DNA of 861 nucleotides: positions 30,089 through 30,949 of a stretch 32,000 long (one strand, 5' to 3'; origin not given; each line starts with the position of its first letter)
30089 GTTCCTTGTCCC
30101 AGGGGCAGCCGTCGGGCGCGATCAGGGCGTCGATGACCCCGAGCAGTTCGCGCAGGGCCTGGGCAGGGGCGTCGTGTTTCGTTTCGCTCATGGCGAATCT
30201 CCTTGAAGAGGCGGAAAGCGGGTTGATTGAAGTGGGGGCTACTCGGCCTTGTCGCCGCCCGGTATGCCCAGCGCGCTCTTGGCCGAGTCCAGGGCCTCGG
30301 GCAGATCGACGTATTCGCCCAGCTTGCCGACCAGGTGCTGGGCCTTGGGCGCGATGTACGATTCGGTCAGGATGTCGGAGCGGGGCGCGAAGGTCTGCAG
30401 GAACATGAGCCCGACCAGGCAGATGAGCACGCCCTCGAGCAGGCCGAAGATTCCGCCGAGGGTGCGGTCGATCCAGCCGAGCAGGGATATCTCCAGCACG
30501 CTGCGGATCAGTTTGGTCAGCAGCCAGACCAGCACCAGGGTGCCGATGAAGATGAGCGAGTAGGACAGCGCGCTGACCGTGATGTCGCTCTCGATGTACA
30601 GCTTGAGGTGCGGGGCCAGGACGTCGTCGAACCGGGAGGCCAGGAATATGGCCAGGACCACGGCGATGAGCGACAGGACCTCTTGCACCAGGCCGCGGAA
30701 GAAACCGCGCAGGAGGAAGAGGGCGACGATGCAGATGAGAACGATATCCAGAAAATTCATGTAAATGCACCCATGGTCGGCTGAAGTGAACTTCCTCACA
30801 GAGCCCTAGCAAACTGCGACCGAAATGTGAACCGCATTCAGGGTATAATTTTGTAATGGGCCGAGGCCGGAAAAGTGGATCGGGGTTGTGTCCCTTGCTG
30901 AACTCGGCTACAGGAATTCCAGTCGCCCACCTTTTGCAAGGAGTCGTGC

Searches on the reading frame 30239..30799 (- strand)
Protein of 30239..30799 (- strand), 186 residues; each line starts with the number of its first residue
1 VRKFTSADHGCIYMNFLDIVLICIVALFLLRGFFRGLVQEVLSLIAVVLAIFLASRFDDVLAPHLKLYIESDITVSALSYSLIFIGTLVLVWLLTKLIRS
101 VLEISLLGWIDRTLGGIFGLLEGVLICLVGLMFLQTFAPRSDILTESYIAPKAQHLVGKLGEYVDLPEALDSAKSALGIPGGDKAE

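Call 24: search_protein_families(library=pfam, proteins=[window:30239-30799:-], max_evalue=0.001)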
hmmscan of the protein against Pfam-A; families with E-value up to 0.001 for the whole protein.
window:30239-30799:- (186 aa): 1 family
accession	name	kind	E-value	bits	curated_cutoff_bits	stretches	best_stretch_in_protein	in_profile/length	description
PF02674.22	Colicin_V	-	2.5e-35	122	29.3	1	17-154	1-140/144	Colicin V production protein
